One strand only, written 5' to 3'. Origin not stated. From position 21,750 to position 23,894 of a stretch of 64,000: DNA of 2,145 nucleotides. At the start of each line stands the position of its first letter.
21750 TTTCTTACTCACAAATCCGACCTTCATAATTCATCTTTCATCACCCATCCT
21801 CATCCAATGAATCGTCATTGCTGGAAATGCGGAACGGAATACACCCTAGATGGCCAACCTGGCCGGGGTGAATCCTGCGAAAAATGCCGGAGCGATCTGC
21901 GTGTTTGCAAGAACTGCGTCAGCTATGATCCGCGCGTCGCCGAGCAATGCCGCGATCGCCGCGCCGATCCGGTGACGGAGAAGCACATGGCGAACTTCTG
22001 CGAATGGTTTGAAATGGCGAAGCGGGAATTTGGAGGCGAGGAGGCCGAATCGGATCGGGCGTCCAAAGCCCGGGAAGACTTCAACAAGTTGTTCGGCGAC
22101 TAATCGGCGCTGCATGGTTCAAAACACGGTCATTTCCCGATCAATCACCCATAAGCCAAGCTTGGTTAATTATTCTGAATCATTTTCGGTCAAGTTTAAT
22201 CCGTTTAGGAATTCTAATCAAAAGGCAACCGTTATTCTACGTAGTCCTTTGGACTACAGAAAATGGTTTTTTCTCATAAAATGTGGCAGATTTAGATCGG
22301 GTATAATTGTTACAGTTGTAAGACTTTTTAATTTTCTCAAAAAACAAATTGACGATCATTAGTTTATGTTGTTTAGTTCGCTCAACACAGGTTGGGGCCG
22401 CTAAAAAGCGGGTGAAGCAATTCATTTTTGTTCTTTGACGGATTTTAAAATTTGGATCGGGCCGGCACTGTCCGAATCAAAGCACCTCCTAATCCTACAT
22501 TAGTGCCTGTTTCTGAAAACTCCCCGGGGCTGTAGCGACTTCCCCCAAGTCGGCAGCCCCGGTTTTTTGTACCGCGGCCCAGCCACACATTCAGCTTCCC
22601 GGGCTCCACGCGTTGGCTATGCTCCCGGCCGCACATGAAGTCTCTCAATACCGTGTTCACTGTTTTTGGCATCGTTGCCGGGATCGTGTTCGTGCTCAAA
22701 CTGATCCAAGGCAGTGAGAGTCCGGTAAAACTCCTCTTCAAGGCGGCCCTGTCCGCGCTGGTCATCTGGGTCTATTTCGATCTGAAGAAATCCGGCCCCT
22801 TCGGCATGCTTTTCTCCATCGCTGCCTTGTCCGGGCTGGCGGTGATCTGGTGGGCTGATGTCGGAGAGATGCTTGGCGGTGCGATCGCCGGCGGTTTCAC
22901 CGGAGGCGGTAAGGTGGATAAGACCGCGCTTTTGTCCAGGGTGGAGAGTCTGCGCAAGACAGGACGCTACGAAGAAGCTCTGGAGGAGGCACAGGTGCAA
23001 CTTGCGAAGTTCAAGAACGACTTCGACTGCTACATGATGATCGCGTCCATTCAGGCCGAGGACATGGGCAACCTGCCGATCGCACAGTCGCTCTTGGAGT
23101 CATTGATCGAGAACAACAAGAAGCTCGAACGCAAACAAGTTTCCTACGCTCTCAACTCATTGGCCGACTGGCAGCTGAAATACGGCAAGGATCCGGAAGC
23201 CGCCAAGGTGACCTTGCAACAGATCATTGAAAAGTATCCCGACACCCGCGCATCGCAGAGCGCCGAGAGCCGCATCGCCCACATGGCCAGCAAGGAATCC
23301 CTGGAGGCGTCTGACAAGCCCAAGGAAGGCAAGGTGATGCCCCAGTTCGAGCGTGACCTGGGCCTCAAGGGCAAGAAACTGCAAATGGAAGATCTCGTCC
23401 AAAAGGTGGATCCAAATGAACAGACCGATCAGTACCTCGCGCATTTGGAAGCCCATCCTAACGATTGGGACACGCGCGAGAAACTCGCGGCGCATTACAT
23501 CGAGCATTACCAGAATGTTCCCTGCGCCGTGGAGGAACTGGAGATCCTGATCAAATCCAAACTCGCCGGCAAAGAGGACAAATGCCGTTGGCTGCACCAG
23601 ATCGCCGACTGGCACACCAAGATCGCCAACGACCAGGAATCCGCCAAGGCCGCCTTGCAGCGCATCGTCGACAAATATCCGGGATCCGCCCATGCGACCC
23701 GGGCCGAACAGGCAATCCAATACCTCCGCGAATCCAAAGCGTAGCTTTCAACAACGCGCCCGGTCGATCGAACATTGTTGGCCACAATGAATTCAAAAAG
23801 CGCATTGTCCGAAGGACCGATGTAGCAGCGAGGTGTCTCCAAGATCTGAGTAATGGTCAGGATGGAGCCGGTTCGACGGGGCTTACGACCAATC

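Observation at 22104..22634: AT-rich island with an orphan strong terminator: candidate sRNA exposing an anti-Shine-Dalgarno-like CACCUCCU loop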

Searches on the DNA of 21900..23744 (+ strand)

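Call 5: search_rna_families(source=window, start=21900, end=22800, threshold=evalue, max_evalue=10, show_alignments=3)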
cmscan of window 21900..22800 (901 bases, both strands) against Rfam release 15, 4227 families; matches with E-value up to 10: 1.
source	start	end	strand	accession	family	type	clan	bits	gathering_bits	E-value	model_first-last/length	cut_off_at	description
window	22307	22389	-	RF01598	snoR23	Gene; snRNA; snoRNA; CD-box;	-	23.1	70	5.2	1-84/84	no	small nucleolar RNA snoR23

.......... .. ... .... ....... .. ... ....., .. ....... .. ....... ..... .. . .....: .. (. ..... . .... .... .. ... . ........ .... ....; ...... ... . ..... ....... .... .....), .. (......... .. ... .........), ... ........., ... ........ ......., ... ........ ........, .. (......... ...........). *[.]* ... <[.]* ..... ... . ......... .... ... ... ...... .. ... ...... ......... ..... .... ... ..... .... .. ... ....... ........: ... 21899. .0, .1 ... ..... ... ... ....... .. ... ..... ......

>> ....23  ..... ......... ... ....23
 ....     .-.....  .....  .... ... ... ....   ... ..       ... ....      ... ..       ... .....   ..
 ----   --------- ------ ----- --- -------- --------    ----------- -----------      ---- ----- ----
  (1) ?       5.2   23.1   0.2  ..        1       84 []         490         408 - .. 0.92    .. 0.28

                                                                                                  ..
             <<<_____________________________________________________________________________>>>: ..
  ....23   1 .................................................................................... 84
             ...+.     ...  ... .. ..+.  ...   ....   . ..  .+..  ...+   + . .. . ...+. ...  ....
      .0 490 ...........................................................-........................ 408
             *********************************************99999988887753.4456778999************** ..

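Call 37: build_rna_model(alignment_id=A6)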
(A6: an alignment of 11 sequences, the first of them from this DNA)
Model R1 built from alignment A6 (11 sequences, 137 columns); structure: RNAalifold consensus.
model positions 132; base pairs 27; branch points 1; effective number of sequences 1.37; information 0.591 bits per position. Calibrated on 0.2 Mb of random sequence (short: E-values are rough).
structure used (alignment columns):
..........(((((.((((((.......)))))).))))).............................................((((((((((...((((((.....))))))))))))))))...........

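Call 38: search_with_rna_model(model_id=R1, sources=[window, L001, L002, L003, L004, L005, L006, L007, L008, L009, L010, L011, L012, L013, L014, L015, L016, L017, L018, L019, L020, L021, L022, L023, L024, L025, L026], max_evalue=10)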
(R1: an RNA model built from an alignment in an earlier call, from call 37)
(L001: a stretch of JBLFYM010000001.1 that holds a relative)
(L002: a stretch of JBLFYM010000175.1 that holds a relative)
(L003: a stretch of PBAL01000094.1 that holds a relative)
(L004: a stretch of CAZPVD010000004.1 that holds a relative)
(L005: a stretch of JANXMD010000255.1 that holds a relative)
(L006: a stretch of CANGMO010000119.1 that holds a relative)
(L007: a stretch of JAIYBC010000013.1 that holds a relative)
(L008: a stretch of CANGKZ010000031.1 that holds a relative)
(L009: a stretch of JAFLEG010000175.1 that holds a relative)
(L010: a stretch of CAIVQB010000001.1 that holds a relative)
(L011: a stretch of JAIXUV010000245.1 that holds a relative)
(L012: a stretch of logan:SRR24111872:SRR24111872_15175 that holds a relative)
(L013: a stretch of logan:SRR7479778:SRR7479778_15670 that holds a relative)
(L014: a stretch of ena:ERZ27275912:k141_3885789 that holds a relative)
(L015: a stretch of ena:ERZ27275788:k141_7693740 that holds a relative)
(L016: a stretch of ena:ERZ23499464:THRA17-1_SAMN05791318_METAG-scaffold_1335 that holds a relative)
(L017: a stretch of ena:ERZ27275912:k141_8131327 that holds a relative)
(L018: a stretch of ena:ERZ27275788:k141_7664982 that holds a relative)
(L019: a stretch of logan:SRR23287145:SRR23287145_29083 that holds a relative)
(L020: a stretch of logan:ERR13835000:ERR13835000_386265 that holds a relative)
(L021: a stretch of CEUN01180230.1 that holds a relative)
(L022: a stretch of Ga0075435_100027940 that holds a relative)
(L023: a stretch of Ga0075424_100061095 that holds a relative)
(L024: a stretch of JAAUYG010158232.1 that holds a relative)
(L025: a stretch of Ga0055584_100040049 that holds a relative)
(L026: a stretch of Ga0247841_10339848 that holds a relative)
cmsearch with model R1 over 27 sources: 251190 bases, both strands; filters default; matches with E-value up to 10: 15.
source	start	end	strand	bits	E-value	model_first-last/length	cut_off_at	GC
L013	3606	3737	+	154.4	4.6e-33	1-132/132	no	0.54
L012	7984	8115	+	154.2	5.3e-33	1-132/132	no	0.5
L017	3791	3923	+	153.2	8.6e-33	1-132/132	no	0.54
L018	618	750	+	153.2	8.6e-33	1-132/132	no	0.54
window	22441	22572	+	153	9.9e-33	1-132/132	no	0.52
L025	2981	3112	+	149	8.5e-32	1-132/132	no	0.49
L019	3803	3936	+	144.2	1.1e-30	1-132/132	no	0.54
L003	3782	3913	+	141.4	4.6e-30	1-132/132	no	0.58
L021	6782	6913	-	141.4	4.6e-30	1-132/132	no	0.58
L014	3808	3941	+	139.3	1.5e-29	1-132/132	no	0.56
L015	3808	3941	+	139.3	1.5e-29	1-132/132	no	0.56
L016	732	865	+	136.1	8.1e-29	1-132/132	no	0.55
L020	2949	3081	+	135.1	1.4e-28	1-132/132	no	0.56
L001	3759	3892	+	133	4e-28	1-132/132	no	0.57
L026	376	410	+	11.3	6.2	63-122/132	no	0.74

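Call 42: search_with_rna_model(model_id=R1, sources=[window, L001, L003, L012, L013, L014, L016, L017, L019, L020, L025], max_evalue=0.00001, make_alignment=true)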
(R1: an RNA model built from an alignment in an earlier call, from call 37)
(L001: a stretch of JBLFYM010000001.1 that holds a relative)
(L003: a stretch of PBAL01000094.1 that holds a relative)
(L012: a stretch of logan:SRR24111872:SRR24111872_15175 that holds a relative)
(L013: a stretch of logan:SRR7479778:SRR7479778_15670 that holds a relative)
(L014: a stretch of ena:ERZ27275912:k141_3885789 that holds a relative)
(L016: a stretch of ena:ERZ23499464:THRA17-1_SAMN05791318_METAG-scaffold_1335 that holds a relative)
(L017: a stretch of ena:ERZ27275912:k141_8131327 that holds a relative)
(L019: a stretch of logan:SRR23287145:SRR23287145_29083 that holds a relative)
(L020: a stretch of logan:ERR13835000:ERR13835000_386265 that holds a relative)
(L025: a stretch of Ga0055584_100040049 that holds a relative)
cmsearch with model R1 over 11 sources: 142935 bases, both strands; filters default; matches with E-value up to 0.00001: 11.
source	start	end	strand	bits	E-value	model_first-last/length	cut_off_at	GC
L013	3606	3737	+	154.4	2.6e-33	1-132/132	no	0.54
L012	7984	8115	+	154.2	3e-33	1-132/132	no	0.5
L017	3791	3923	+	153.2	4.9e-33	1-132/132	no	0.54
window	22441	22572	+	153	5.6e-33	1-132/132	no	0.52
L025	2981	3112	+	149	4.8e-32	1-132/132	no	0.49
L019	3803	3936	+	144.2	6.1e-31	1-132/132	no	0.54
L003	3782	3913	+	141.4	2.6e-30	1-132/132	no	0.58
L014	3808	3941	+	139.3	8.4e-30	1-132/132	no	0.56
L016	732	865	+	136.1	4.6e-29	1-132/132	no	0.55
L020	2949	3081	+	135.1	7.9e-29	1-132/132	no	0.56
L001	3759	3892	+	133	2.3e-28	1-132/132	no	0.57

Alignment A7: 11 matches aligned to the model, 137 columns, each read 5' to 3' on its own strand. Consensus structure (alignment columns), stored with it:
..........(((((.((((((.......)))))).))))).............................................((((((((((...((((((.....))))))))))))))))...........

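Call 57: search_with_rna_model(model_id=R1, sources=[L027, L028, L029, L030, L031, L032], max_evalue=10)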
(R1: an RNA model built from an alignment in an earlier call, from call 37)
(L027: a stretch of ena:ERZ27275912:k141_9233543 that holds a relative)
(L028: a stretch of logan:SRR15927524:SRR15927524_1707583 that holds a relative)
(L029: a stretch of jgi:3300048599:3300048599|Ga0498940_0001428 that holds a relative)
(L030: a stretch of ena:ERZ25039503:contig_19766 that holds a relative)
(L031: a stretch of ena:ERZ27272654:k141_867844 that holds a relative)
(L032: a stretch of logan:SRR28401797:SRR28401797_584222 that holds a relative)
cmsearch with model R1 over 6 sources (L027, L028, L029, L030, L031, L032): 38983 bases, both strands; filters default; matches with E-value up to 10: 0.
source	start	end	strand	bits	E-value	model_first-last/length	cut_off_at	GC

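Call 70: search_rna_families(sources=[L001, L003, L012, L013, L014, L017, L019, L020], threshold=gathering)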
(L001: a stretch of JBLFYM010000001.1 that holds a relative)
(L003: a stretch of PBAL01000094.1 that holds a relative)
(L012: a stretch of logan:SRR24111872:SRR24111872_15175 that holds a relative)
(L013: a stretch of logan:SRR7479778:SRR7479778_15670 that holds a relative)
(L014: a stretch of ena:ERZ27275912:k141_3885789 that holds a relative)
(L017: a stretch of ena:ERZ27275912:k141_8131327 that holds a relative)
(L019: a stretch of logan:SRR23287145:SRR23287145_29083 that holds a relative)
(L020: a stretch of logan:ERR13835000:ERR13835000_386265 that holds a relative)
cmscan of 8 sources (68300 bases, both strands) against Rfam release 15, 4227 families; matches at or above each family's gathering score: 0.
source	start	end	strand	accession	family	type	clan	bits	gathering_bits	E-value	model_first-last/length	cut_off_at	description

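Call 71: search_rna_families(source=L003, start=3650, end=3950, threshold=evalue, max_evalue=10)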
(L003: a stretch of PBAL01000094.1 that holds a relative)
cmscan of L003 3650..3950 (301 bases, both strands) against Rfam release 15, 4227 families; matches with E-value up to 10: 3.
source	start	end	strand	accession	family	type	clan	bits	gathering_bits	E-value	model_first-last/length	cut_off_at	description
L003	3678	3722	-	RF00279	SNORD45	Gene; snRNA; snoRNA; CD-box;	-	14.4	42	5.4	1-72/72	no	Small nucleolar RNA SNORD45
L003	3806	3885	-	RF02455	Virus_CITE_1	Cis-reg;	-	13.8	80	4.5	1-93/93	no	Dianthovirus RNA2 cap-independent translation element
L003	3697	3729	+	RF01641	ceN53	Gene; snRNA; snoRNA; CD-box;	-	13.4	50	7.4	1-74/74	no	Caenorhabditis snoRNA ceN53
